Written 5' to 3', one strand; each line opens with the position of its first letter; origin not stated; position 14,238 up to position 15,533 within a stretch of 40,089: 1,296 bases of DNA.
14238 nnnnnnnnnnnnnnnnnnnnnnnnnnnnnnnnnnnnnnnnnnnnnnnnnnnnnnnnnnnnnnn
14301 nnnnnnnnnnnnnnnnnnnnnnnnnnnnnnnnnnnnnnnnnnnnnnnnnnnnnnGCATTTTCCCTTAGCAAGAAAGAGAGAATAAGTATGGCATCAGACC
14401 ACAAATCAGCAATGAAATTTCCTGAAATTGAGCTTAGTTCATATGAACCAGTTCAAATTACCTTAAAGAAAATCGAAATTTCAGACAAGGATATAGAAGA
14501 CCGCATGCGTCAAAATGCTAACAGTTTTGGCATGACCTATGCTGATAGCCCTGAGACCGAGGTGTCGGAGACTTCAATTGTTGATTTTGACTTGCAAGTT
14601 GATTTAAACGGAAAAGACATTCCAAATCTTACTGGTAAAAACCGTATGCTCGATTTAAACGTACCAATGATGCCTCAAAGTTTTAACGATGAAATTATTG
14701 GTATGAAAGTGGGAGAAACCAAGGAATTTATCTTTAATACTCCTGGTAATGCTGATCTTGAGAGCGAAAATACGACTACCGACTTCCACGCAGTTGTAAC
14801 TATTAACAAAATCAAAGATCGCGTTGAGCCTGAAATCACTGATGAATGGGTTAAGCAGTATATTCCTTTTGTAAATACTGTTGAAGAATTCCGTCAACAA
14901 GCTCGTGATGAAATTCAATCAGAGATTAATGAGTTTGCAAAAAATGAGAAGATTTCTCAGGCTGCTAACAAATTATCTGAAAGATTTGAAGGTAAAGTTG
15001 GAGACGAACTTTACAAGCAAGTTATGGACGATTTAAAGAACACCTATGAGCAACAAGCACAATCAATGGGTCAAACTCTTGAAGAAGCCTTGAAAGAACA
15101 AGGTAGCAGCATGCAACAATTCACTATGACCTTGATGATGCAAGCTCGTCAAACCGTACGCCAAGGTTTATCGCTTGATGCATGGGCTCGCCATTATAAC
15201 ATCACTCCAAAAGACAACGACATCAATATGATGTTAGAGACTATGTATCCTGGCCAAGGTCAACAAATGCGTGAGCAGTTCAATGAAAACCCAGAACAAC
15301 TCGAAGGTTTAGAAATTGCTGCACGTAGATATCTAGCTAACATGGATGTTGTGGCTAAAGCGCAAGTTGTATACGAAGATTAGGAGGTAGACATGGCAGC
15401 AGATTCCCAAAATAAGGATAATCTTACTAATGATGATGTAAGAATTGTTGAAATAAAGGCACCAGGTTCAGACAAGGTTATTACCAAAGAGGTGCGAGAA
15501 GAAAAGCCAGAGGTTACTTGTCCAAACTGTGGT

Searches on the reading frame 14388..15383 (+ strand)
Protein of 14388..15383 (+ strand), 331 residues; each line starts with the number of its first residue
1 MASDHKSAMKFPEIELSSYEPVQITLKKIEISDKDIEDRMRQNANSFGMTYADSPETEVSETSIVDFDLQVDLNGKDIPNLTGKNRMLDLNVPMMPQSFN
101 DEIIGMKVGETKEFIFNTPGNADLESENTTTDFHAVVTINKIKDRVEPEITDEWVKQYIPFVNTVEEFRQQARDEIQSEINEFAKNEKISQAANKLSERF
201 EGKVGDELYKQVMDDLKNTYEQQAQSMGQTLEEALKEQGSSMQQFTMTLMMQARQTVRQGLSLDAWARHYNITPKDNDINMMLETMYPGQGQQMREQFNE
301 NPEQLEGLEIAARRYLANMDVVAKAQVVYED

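Call 8: search_protein_families(library=pfam, proteins=[window:14388-15383:+])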
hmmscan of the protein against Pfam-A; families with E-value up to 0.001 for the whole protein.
window:14388-15383:+ (331 aa): 1 family
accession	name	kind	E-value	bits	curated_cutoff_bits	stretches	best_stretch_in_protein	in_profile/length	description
PF05698.19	Trigger_C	-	1.4e-17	64.7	22.7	1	164-305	1-145/162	Bacterial trigger factor protein (TF) C-terminus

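Call 46: find_homologous_proteins(query=window:14388-15383:+, max_evalue=1e-10)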
Query window:14388-15383:+ (331 aa): 60 proteins with E <= 1e-10 among 1310 candidates.
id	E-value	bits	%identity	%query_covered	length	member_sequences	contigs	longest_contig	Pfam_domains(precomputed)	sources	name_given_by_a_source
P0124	2.9e-212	721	100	100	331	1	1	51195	PF05698.20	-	-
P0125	7.8e-79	283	44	97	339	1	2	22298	PF05698.20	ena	-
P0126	1.9e-77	279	42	97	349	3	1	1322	PF05698.20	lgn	-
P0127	4.8e-73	264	42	97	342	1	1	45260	PF05698.20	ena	-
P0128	5.7e-71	258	39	97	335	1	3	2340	PF05698.20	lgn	-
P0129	2.5e-70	256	42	96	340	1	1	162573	PF05698.20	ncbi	-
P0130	7.4e-70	254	38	100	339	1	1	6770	PF05698.20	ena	-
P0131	9.5e-69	250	38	97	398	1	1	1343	PF05698.20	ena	-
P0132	9.6e-69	250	39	98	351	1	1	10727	PF05698.20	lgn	-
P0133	3.4e-68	249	39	97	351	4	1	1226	PF05698.20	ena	-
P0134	1.6e-66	243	38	97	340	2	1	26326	PF05698.20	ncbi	-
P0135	1.2e-65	240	36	98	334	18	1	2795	PF00254.35,PF05698.20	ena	-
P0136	1.8e-65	240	36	96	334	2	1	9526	PF00254.35,PF05698.20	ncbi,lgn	-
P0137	4.8e-65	238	38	96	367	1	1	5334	PF05698.20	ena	-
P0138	1.5e-62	230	37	95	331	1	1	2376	PF05698.20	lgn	-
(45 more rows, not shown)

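Call 47: find_encoding_contigs(protein=P0125, flank=10000, max_places=1)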
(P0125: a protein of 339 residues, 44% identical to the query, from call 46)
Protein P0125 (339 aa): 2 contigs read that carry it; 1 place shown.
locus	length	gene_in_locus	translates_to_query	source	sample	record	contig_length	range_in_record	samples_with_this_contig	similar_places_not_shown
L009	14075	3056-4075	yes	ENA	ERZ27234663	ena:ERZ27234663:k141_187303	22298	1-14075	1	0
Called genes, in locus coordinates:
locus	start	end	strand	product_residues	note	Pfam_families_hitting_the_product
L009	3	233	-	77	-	?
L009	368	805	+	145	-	PF00085:Thioredoxin, PF13905:Thioredoxin_8 (faint)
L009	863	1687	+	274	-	PF10609:ParA, PF13614:AAA_31 (weak), PF01656:CbiA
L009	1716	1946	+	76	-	-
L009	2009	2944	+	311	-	PF02424:ApbE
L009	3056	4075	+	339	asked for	PF05698:Trigger_C (weak)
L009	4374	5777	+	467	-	PF00196:GerE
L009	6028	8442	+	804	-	PF04879:Molybdop_Fe4S4, PF00384:Molybdopterin, PF01568:Molydop_binding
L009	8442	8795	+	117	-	-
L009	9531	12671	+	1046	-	PF04879:Molybdop_Fe4S4, PF00384:Molybdopterin, PF01568:Molydop_binding, PF17780:OCRE (weak)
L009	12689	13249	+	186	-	PF13237:Fer4_10 (faint), PF14697:Fer4_21 (faint), PF12838:Fer4_7 (weak), PF13247:Fer4_11, PF12838:Fer4_7 (weak), PF13187:Fer4_9 (weak), PF12797:Fer4_2 (weak), PF00037:Fer4 (weak), +1 more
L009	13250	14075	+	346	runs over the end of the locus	PF03916:NrfD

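Call 48: find_encoding_contigs(protein=P0127, flank=10000, max_places=1)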
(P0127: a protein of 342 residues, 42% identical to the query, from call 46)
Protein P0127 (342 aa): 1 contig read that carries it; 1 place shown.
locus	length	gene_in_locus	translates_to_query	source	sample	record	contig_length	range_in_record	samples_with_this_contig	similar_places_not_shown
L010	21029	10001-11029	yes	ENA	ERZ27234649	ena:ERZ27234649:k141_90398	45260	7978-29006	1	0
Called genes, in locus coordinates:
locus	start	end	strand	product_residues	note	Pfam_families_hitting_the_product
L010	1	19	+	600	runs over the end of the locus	PF02463:SMC_N (faint), PF00005:ABC_tran, PF01926:MMR_HSR1 (faint), PF13304:AAA_21 (faint), PF12848:ABC_tran_Xtn (weak), PF00005:ABC_tran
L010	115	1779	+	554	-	PF03816:LytR_cpsA_psr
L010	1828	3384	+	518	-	PF06689:zf-C4_ClpX, PF00493:MCM, PF00004:AAA, PF07724:AAA_2, PF07728:AAA_5 (weak), PF10431:ClpB_D2-small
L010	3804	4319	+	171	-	-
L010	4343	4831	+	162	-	PF04073:tRNA_edit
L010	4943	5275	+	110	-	-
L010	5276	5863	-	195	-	PF00440:TetR_N (weak)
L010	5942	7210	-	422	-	PF00083:Sugar_tr, PF07690:MFS_1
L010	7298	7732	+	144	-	PF00085:Thioredoxin, PF13905:Thioredoxin_8 (faint)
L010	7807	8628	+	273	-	PF10609:ParA, PF13614:AAA_31 (weak), PF01656:CbiA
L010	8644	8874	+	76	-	-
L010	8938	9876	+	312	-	PF02424:ApbE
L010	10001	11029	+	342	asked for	PF05698:Trigger_C (weak)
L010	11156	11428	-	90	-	-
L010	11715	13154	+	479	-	PF00196:GerE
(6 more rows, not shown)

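Call 49: find_encoding_contigs(protein=P0129, flank=10000, max_places=1)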
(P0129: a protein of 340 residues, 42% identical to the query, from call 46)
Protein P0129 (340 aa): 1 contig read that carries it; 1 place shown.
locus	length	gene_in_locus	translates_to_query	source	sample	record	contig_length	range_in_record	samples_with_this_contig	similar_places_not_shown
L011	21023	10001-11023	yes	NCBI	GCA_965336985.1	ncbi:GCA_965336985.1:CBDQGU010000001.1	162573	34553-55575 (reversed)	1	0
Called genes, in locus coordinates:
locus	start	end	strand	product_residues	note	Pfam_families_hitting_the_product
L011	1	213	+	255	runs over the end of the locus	PF13304:AAA_21 (faint), PF00005:ABC_tran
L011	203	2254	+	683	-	PF02687:FtsX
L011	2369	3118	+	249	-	-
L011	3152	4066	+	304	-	-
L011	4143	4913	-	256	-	-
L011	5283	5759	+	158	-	PF01402:RHH_1 (weak), PF08753:NikR_C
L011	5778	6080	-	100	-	PF02416:TatA_B_E (weak)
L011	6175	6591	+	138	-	PF04471:Mrr_cat, PF22722:NA-iREase1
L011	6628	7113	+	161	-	-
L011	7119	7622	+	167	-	PF04073:tRNA_edit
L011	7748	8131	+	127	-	PF01880:Desulfoferrodox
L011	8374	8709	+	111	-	-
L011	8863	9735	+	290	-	PF01656:CbiA, PF10609:ParA, PF13614:AAA_31 (faint)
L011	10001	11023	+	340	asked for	PF05698:Trigger_C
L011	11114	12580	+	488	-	PF00196:GerE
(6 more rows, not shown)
